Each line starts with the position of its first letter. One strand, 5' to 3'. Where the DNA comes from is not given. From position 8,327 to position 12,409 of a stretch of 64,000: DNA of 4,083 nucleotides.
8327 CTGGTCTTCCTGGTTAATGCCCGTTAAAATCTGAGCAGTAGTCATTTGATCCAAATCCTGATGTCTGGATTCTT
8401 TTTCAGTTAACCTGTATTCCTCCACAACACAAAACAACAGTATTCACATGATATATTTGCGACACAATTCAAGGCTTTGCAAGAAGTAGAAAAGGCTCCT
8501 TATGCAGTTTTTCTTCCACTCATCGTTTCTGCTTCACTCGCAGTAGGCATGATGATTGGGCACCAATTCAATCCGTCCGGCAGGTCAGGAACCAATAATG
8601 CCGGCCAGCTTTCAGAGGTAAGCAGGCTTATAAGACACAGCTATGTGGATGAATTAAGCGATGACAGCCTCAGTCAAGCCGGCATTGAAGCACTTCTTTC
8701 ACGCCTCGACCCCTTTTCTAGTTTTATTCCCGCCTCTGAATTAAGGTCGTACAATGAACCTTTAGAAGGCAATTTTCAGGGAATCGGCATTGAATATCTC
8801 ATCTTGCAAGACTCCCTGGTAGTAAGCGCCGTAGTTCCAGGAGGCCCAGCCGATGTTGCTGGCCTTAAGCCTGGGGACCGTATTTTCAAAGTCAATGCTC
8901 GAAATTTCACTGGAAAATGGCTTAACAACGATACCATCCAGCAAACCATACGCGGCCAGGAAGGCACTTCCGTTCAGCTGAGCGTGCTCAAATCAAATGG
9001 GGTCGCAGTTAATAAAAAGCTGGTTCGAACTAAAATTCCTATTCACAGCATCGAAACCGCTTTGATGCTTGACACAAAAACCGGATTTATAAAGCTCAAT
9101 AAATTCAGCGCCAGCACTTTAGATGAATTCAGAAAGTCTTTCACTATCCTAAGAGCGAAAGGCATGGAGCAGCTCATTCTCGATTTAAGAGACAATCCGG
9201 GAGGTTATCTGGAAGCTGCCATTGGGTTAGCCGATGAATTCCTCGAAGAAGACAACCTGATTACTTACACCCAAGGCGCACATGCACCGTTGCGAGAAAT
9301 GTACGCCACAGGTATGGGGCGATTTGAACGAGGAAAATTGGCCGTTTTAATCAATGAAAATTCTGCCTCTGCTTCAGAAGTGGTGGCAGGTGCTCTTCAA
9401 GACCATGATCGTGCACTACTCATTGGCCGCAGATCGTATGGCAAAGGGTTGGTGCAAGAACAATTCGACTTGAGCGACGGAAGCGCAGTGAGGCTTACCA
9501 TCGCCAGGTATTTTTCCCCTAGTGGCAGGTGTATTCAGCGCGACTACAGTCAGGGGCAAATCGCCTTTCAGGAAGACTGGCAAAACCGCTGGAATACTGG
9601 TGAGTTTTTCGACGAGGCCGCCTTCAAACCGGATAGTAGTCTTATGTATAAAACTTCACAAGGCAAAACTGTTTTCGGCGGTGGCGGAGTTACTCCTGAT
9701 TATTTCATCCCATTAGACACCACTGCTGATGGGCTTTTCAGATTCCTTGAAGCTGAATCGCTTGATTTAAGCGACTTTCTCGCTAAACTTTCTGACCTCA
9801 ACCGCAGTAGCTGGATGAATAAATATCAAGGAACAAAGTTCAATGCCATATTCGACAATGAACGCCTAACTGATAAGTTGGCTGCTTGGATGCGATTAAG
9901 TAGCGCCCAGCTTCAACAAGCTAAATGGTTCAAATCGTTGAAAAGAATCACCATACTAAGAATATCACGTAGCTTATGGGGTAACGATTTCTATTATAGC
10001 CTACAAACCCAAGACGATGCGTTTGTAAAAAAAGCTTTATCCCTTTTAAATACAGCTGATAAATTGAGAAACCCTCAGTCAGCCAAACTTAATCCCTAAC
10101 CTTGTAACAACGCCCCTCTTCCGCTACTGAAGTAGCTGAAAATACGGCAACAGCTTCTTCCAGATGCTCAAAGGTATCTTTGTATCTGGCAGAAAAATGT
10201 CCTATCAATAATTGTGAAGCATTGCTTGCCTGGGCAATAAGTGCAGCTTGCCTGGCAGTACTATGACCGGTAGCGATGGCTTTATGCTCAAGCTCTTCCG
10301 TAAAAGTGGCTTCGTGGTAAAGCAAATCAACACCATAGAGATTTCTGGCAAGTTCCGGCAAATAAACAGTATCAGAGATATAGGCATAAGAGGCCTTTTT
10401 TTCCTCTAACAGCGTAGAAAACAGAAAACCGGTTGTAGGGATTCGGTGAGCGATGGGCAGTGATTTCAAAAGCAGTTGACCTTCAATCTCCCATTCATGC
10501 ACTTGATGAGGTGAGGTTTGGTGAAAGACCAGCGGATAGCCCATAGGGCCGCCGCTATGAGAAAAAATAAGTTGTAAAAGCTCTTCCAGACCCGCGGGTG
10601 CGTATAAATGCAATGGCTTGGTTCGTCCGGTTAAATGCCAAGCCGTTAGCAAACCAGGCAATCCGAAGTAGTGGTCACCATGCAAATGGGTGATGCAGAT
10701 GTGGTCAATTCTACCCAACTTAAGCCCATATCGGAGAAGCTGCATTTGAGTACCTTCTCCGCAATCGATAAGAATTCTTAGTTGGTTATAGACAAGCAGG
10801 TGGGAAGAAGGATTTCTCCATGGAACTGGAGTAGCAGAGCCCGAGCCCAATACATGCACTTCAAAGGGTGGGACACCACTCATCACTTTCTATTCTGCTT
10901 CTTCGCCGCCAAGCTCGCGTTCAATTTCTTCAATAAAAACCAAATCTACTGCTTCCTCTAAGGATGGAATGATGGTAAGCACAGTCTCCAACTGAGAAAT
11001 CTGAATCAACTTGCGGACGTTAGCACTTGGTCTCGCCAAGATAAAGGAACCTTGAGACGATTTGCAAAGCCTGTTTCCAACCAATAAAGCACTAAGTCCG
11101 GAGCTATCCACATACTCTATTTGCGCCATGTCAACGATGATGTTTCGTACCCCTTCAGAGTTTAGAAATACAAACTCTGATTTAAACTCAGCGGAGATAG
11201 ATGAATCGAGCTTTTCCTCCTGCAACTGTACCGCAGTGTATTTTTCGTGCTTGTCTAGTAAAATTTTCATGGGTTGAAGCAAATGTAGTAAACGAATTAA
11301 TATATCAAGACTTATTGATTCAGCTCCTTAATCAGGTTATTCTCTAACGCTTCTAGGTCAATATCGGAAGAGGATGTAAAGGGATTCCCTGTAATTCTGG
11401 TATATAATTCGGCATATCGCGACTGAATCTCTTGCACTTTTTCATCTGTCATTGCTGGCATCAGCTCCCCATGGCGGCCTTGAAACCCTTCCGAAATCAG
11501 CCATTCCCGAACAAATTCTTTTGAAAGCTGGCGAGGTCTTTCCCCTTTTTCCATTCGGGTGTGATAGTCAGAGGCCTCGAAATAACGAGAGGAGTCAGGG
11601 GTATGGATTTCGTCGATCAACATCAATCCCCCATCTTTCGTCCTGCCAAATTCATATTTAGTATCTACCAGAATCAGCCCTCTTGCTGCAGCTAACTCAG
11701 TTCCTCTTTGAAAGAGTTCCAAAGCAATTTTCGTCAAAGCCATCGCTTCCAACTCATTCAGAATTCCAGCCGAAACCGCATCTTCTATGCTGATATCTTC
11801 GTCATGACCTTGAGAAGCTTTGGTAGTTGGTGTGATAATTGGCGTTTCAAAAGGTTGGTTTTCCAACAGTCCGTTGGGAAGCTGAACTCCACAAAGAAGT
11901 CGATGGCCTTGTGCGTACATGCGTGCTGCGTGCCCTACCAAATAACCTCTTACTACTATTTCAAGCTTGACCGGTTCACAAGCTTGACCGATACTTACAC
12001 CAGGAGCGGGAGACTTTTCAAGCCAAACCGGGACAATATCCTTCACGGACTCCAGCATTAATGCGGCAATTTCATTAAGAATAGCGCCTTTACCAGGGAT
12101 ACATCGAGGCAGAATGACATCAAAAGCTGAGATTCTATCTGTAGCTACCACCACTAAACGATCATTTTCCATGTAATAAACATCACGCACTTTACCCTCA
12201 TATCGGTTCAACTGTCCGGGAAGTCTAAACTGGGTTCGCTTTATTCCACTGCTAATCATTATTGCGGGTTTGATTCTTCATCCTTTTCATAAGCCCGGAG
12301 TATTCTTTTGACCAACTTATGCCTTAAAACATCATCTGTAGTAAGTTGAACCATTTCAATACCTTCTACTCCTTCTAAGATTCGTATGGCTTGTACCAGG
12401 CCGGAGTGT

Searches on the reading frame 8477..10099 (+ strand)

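Call 89: search_protein_families(library=pfam, proteins=[window:8477-10099:+], max_evalue=0.0001)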
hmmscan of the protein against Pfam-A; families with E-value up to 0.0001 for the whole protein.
window:8477-10099:+ (540 aa): 4 families
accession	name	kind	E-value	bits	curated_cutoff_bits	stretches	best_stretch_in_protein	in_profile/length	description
PF03572.23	Peptidase_S41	-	6.5e-48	162.9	24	1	201-356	1-157/165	Peptidase family S41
PF17820.7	PDZ_6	-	1.1e-10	41.6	27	1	115-170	1-52/54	PDZ domain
PF00595.29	PDZ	-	1.4e-09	38.7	23.2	1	109-170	18-80/81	PDZ domain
PF13180.12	PDZ_2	-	5.6e-07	30.2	27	1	103-173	3-70/80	PDZ domain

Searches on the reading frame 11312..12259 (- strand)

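Call 89: search_protein_families(library=pfam, proteins=[window:11312-12259:-], max_evalue=0.0001)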
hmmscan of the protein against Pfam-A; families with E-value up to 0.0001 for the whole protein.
window:11312-12259:- (315 aa): 1 family
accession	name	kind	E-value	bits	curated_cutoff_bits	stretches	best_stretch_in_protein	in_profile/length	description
PF01259.24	SAICAR_synt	-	1.2e-67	228.6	20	1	19-258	2-225/233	SAICAR synthetase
